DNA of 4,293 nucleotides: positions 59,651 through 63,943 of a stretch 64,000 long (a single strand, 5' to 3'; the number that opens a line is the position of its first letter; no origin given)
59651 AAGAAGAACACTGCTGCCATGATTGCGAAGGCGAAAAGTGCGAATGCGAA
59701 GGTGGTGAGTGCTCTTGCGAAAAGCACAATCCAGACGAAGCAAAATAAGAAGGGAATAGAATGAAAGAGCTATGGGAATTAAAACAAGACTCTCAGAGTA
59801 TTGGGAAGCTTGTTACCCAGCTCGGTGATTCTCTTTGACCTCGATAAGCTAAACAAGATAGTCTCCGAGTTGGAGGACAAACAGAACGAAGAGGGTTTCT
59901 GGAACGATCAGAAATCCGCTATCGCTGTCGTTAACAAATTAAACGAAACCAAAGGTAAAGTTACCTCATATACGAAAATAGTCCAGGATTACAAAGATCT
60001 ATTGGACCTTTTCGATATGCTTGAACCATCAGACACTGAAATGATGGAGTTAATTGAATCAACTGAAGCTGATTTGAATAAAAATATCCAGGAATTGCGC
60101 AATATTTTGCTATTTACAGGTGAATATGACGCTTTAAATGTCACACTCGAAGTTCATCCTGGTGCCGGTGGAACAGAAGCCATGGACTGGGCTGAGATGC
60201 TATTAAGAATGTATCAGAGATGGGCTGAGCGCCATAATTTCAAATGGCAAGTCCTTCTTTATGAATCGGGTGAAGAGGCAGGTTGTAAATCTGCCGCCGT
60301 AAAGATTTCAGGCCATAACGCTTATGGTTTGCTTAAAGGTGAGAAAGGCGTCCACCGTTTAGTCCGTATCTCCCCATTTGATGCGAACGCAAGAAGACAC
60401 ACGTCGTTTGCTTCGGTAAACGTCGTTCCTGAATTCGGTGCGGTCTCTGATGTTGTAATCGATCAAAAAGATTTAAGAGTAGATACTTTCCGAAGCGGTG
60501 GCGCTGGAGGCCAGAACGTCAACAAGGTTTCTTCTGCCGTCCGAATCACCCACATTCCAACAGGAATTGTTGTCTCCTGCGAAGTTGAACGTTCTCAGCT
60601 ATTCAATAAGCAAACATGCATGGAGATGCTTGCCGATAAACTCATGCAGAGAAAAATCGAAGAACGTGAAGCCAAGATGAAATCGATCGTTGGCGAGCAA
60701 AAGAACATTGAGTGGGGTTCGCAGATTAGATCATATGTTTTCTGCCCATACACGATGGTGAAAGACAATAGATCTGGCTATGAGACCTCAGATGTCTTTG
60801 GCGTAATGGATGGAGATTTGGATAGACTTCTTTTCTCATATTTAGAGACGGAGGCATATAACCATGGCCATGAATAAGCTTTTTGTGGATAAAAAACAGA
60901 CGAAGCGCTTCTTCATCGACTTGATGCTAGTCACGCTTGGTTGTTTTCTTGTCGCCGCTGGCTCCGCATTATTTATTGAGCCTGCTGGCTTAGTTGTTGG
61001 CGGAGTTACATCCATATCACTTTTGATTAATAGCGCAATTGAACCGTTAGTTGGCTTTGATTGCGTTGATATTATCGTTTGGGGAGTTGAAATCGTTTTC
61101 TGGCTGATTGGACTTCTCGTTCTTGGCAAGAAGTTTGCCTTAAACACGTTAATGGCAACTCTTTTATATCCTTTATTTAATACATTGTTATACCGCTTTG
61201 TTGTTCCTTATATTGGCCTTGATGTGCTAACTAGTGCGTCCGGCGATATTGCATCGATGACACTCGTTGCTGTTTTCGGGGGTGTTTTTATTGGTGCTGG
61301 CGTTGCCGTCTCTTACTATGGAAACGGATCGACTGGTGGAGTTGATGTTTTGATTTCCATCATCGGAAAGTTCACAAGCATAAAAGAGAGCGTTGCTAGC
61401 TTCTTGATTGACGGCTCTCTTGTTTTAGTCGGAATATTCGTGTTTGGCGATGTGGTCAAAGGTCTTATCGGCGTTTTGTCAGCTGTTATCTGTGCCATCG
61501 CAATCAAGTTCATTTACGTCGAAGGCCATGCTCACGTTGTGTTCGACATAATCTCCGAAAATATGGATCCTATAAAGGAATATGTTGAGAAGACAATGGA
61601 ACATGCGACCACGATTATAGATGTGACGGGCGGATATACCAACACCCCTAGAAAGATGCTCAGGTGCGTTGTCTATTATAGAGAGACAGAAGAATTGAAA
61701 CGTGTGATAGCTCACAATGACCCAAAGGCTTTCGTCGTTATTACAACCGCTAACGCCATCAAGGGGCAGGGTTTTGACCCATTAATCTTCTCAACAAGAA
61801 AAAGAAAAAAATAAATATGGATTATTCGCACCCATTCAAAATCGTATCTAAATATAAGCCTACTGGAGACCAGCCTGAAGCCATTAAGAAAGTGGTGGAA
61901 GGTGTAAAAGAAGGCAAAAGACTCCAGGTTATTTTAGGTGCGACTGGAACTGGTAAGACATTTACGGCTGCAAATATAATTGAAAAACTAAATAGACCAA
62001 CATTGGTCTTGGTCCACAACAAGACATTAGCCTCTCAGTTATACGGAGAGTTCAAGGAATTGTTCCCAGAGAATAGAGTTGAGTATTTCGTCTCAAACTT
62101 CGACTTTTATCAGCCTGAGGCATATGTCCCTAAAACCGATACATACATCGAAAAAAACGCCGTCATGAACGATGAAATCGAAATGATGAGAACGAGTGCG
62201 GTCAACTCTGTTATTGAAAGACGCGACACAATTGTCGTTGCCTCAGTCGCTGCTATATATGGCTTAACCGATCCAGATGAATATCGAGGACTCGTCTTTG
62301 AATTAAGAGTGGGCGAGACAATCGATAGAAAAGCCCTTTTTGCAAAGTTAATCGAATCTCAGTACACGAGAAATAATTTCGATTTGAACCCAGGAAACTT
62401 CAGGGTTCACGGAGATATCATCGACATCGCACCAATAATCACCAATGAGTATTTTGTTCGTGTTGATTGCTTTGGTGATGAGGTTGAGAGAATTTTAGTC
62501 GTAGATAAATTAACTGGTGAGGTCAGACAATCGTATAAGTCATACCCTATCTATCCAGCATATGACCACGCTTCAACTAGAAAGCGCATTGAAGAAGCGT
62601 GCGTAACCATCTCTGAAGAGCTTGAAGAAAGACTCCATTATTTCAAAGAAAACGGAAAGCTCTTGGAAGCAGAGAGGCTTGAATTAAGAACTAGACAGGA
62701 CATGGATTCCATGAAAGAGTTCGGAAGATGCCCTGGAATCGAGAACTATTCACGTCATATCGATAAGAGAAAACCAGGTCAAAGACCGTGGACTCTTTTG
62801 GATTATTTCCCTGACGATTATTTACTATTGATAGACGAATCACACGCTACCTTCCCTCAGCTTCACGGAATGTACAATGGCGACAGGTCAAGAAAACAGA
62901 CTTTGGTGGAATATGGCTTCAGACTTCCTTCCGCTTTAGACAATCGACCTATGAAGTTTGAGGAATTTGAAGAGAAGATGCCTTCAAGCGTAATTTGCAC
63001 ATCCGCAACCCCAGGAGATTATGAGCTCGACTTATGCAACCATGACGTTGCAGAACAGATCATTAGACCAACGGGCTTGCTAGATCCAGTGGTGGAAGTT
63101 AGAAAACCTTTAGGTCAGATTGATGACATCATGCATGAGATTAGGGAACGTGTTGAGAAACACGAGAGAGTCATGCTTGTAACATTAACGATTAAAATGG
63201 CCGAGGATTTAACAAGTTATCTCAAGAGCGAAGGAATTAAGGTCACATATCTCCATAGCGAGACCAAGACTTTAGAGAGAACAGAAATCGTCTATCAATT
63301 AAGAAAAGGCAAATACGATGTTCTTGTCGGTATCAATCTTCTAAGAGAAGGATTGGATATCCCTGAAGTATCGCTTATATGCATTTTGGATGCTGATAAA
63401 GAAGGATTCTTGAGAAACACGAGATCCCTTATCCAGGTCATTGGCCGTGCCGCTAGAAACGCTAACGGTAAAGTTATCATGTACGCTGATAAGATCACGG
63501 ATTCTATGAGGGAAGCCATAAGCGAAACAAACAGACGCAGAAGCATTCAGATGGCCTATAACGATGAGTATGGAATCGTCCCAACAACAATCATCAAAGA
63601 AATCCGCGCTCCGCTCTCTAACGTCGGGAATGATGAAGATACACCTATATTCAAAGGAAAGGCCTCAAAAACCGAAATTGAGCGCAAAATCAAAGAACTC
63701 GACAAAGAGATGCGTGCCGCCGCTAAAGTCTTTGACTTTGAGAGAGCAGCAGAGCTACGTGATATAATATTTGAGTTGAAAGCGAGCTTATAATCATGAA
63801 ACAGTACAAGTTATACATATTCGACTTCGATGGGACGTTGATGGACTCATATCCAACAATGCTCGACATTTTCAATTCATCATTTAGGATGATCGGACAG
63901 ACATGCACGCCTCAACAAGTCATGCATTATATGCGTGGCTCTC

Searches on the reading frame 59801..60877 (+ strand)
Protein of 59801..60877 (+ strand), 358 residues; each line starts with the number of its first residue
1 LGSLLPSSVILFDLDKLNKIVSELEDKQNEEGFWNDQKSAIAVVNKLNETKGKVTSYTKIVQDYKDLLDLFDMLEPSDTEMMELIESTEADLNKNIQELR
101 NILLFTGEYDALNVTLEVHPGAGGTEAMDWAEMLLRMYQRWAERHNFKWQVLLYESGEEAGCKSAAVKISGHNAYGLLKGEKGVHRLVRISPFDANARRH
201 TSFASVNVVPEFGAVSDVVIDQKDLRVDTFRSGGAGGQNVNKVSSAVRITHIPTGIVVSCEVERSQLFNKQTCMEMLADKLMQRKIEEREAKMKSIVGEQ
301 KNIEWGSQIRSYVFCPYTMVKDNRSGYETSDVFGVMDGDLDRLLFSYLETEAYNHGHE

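Call 20: search_protein_families(library=pfam, proteins=[window:59801-60877:+], max_evalue=0.001)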
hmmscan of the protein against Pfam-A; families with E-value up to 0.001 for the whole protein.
window:59801-60877:+ (358 aa): 2 families
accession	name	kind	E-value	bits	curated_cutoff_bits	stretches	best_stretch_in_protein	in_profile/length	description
PF03462.23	PCRF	-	6.8e-57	192.8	24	1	20-206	4-194/194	PCRF domain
PF00472.26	RF-1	-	3.9e-39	133.6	35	1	217-324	4-116/116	RF-1 domain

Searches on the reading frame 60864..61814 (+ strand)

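Call 20: search_protein_families(library=pfam, proteins=[window:60864-61814:+], max_evalue=0.001)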
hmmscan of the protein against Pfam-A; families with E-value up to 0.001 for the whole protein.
window:60864-61814:+ (316 aa): 2 families
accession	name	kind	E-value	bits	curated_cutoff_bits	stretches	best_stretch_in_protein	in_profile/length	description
PF02588.21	YitT_membrane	-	2.6e-32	112.3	24.3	1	20-241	2-204/205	Uncharacterised 5xTM membrane BCR, YitT family COG1284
PF10035.14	DUF2179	-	1.7e-15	57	22.8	1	248-301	2-55/55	Uncharacterized protein conserved in bacteria (DUF2179)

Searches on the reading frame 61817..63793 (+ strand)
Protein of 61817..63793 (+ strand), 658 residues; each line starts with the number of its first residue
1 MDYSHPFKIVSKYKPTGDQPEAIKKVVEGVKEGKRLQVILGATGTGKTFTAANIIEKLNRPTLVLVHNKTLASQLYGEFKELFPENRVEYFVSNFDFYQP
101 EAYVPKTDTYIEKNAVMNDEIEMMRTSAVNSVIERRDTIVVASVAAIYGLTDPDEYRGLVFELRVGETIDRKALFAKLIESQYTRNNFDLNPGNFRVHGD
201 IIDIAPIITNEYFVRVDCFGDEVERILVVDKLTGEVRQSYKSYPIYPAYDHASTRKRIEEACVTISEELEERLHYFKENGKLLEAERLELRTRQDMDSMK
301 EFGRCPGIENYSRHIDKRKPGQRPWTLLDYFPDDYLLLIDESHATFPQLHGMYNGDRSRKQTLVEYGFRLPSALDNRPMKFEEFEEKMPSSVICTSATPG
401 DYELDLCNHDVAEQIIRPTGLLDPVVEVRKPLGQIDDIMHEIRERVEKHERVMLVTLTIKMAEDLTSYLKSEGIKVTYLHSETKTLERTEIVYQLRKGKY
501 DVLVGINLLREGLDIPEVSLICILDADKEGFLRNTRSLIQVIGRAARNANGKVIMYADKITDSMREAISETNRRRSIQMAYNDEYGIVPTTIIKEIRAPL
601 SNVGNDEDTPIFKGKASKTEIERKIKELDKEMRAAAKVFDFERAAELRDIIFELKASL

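Call 20: search_protein_families(library=pfam, proteins=[window:61817-63793:+], max_evalue=0.001)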
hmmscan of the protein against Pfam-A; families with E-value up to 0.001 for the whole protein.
window:61817-63793:+ (658 aa): 9 families
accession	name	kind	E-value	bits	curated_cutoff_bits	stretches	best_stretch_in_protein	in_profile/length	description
PF17757.6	UvrB_inter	-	3e-27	95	22.9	1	162-249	2-89/91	UvrB interaction domain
PF12344.14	UvrB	-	1.1e-22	80.1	27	1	555-597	1-43/43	Ultra-violet resistance protein B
PF00271.37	Helicase_C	-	4e-22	79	23.5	1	436-548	4-109/110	Helicase conserved C-terminal domain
PF04851.21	ResIII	-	1.2e-15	58.2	22.5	1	13-89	2-83/164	Type III restriction enzyme, res subunit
PF02151.25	UVR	-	5.2e-08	32.8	21.5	1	622-656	1-35/36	UvrB/uvrC motif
PF00270.35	DEAD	-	2.7e-06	27.6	26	1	18-92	3-80/167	DEAD/DEAH box helicase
PF13604.12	AAA_30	-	0.00053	20.2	27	0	18-135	5-111/191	AAA domain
PF21090.3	P-loop_SecA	-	0.00053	20.1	27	0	435-515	19-97/205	SecA P-loop domain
PF13401.12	AAA_22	-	0.00061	20.5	27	0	32-85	3-60/130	AAA domain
